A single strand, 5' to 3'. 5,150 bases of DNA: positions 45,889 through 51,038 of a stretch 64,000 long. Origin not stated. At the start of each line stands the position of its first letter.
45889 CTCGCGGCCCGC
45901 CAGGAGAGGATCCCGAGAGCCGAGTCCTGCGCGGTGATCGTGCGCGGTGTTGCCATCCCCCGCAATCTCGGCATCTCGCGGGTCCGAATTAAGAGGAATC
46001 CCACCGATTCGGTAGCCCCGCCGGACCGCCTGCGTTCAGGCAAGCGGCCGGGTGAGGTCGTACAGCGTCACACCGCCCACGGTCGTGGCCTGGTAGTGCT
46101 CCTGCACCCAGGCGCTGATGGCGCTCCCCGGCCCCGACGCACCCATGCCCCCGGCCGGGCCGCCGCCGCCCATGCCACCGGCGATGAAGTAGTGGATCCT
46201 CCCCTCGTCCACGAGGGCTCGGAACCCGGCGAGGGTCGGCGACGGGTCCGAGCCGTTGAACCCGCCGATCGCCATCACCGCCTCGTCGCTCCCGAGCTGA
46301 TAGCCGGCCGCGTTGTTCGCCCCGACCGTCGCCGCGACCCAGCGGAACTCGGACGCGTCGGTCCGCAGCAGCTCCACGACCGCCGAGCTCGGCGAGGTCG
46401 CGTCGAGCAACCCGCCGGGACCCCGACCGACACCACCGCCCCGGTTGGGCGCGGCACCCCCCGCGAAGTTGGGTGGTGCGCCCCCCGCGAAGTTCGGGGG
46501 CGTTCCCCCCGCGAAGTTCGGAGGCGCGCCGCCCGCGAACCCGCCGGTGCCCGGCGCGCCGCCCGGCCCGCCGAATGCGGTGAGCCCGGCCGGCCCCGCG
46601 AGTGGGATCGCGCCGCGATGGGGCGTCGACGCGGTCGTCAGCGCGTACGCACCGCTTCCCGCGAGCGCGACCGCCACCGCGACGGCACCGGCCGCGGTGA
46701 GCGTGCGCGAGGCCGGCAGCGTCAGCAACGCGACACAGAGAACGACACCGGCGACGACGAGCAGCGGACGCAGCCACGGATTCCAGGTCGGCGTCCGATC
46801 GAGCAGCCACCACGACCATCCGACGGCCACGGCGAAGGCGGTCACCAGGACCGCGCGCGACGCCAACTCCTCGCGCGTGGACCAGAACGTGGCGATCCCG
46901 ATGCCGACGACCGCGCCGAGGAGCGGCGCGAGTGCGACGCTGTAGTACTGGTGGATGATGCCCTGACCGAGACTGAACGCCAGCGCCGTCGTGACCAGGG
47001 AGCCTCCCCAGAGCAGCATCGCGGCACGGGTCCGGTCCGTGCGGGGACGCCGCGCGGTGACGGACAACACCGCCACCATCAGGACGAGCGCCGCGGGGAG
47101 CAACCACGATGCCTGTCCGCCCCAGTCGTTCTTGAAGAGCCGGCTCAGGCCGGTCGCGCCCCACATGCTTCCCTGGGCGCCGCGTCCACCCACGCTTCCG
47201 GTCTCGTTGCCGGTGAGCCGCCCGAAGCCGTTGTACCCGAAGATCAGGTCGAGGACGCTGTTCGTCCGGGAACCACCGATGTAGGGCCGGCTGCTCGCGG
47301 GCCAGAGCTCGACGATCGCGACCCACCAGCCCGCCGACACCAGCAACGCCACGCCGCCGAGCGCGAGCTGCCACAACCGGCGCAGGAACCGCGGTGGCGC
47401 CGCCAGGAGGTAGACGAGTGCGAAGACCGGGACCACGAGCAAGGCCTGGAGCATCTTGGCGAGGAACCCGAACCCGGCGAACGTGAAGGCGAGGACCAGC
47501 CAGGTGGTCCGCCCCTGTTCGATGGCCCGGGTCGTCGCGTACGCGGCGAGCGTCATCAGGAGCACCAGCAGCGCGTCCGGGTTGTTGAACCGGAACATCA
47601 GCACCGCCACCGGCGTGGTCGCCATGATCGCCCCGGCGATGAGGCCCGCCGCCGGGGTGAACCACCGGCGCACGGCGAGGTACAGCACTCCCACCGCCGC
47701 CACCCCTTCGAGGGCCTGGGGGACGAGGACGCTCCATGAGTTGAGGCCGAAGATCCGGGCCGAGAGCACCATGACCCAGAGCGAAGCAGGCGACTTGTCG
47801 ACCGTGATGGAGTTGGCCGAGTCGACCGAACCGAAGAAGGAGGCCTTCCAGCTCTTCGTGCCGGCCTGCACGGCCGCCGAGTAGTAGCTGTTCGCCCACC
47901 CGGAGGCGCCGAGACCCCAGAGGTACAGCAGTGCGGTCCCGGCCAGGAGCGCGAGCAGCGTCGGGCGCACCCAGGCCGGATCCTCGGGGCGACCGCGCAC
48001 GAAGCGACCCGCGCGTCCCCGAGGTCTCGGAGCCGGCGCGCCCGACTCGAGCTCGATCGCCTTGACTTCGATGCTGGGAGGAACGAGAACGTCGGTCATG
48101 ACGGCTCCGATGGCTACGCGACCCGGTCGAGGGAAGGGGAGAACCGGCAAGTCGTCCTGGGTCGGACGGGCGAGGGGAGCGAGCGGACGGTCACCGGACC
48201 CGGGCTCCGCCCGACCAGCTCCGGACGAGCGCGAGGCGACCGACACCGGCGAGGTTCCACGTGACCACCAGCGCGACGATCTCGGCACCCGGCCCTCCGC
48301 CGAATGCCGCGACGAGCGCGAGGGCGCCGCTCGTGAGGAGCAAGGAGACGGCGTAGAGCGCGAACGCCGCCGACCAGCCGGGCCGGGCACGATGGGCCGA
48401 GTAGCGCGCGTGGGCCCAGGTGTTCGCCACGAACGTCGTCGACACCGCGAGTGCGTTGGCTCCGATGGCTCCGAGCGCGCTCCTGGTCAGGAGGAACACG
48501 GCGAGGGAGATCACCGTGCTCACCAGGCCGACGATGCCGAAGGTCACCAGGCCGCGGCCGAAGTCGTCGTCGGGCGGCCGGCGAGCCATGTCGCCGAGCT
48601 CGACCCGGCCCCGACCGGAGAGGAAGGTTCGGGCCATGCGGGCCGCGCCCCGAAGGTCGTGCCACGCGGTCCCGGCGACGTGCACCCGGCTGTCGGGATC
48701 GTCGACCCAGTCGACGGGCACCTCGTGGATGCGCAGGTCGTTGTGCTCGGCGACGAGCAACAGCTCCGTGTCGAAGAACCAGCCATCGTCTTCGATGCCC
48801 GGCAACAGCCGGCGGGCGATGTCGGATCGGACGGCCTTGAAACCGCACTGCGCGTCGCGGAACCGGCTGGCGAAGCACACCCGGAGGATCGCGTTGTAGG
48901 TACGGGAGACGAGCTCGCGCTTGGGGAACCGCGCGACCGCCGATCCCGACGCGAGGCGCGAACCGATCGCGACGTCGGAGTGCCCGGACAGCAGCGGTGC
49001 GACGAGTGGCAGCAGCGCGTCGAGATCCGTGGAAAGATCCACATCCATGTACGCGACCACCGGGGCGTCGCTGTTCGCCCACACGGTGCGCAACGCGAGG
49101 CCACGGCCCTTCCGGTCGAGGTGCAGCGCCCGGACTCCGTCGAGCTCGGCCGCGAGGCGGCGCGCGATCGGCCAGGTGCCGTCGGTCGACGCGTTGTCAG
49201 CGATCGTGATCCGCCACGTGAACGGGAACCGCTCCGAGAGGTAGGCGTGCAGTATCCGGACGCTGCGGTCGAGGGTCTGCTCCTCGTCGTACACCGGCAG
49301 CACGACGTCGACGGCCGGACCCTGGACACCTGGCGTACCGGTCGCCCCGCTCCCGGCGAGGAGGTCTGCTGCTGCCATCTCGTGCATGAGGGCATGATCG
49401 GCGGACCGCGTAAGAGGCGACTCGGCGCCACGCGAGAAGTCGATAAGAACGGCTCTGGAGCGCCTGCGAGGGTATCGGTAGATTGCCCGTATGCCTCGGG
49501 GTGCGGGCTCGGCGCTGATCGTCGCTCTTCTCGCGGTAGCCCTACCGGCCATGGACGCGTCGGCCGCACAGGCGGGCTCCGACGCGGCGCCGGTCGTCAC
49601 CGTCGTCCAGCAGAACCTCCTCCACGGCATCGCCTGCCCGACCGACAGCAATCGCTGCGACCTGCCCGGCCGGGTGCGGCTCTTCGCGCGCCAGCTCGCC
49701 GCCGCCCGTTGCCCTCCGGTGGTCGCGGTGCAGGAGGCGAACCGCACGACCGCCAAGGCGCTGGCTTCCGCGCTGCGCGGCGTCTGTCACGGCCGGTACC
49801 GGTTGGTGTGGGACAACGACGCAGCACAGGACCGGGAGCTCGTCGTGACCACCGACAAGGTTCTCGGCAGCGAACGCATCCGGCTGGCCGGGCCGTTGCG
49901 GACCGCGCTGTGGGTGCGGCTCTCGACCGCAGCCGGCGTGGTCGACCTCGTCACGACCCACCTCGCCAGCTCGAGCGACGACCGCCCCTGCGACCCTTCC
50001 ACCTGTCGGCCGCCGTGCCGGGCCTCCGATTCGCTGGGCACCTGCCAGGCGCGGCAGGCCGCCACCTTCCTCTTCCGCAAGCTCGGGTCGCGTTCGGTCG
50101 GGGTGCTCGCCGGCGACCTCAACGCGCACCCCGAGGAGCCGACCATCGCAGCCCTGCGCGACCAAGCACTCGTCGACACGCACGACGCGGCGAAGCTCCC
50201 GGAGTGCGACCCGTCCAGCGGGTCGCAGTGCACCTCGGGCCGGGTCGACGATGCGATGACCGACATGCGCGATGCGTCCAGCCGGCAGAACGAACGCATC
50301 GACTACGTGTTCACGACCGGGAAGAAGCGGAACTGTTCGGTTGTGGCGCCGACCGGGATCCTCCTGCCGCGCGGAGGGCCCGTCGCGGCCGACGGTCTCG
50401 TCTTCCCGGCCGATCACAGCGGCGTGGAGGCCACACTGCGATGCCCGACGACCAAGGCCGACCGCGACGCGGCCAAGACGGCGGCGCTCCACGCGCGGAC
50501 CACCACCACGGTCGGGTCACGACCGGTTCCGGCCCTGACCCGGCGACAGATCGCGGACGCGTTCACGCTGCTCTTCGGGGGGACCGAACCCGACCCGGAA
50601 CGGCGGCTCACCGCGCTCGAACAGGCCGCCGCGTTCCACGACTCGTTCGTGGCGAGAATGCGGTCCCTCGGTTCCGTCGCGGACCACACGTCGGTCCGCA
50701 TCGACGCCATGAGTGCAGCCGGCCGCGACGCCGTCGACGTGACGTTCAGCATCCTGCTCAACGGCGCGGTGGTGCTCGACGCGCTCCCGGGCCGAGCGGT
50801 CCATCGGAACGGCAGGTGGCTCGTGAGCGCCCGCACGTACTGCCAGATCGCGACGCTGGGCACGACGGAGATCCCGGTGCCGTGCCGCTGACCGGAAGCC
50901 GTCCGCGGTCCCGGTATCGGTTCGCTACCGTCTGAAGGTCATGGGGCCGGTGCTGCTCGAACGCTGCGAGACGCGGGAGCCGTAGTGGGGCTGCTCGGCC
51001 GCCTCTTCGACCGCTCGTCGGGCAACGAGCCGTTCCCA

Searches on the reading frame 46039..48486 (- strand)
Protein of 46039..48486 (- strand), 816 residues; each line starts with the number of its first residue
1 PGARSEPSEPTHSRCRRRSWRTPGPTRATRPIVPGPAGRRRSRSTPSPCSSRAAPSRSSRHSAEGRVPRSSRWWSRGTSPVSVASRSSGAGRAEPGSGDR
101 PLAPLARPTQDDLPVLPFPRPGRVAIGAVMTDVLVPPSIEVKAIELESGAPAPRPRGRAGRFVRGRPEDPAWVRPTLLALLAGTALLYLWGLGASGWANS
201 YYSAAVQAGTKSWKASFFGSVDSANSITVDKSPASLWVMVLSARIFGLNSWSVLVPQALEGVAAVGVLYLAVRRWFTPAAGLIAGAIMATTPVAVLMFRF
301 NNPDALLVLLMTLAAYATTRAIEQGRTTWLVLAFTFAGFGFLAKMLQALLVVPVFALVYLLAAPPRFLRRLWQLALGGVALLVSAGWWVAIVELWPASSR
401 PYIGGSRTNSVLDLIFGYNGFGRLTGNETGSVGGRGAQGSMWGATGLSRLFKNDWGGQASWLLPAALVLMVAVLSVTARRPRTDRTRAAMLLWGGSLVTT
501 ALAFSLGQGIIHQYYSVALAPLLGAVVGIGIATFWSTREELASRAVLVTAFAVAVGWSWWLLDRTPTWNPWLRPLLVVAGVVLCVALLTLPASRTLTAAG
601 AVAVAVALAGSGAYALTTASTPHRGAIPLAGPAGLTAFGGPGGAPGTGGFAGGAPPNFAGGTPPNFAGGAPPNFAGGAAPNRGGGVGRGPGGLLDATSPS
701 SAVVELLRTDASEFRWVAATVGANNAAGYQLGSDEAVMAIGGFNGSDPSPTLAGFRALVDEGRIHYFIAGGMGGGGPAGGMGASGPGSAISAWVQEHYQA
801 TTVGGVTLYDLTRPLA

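Call 17: search_protein_families(library=pfam, proteins=[window:46039-48486:-], max_evalue=0.0001)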
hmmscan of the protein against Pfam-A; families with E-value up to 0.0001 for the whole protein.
window:46039-48486:- (816 aa): 2 families
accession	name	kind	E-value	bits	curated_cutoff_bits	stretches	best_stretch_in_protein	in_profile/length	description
PF13231.12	PMT_2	-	2.5e-30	106.2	26.1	1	230-388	1-160/160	Dolichyl-phosphate-mannose-protein mannosyltransferase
PF24878.1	YkcB_C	-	8.7e-29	99.7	27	1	704-797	2-85/85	Putative mannosyltransferase YkcB-like, C-terminal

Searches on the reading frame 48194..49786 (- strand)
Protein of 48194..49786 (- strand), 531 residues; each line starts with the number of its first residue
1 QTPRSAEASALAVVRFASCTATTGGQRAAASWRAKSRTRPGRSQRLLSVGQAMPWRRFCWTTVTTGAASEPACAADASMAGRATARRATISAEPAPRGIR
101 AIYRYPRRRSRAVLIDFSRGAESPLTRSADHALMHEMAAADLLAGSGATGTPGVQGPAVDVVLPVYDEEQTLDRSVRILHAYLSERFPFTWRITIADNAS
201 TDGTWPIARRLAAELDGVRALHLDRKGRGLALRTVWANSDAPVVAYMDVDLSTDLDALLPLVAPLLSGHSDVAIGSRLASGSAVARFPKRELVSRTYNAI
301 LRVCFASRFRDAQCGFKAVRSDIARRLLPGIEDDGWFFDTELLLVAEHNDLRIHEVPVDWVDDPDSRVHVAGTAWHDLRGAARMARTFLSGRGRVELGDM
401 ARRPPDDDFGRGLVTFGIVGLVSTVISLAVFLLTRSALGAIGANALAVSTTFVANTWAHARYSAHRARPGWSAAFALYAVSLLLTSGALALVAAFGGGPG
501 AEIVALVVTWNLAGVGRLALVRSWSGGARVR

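Call 17: search_protein_families(library=pfam, proteins=[window:48194-49786:-], max_evalue=0.0001)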
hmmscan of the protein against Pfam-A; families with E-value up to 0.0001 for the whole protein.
window:48194-49786:- (531 aa): 1 family
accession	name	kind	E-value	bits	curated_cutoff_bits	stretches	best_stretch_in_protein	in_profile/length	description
PF00535.33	Glycos_transf_2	-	9.9e-21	74.8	23.3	1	161-327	2-167/168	Glycosyl transferase family 2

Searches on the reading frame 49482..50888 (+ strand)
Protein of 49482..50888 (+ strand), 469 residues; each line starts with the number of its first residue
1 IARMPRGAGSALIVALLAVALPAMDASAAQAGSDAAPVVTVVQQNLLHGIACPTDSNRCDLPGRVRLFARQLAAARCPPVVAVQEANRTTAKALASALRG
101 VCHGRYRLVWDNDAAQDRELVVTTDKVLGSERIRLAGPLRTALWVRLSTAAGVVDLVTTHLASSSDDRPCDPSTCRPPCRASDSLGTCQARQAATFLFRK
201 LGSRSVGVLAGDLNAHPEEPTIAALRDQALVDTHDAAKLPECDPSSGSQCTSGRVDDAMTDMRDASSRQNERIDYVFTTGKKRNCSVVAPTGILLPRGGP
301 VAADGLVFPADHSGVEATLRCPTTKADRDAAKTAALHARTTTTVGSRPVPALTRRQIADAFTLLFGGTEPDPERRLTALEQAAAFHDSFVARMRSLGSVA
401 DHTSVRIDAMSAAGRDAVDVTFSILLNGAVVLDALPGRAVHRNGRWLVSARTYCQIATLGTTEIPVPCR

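Call 17: search_protein_families(library=pfam, proteins=[window:49482-50888:+], max_evalue=0.0001)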
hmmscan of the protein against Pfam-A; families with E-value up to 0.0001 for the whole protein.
window:49482-50888:+ (469 aa): 1 family
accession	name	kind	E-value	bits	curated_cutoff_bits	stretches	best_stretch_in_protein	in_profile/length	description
PF03372.29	Exo_endo_phos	-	2.4e-06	27.9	24.5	1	45-288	4-212/225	Endonuclease/Exonuclease/phosphatase family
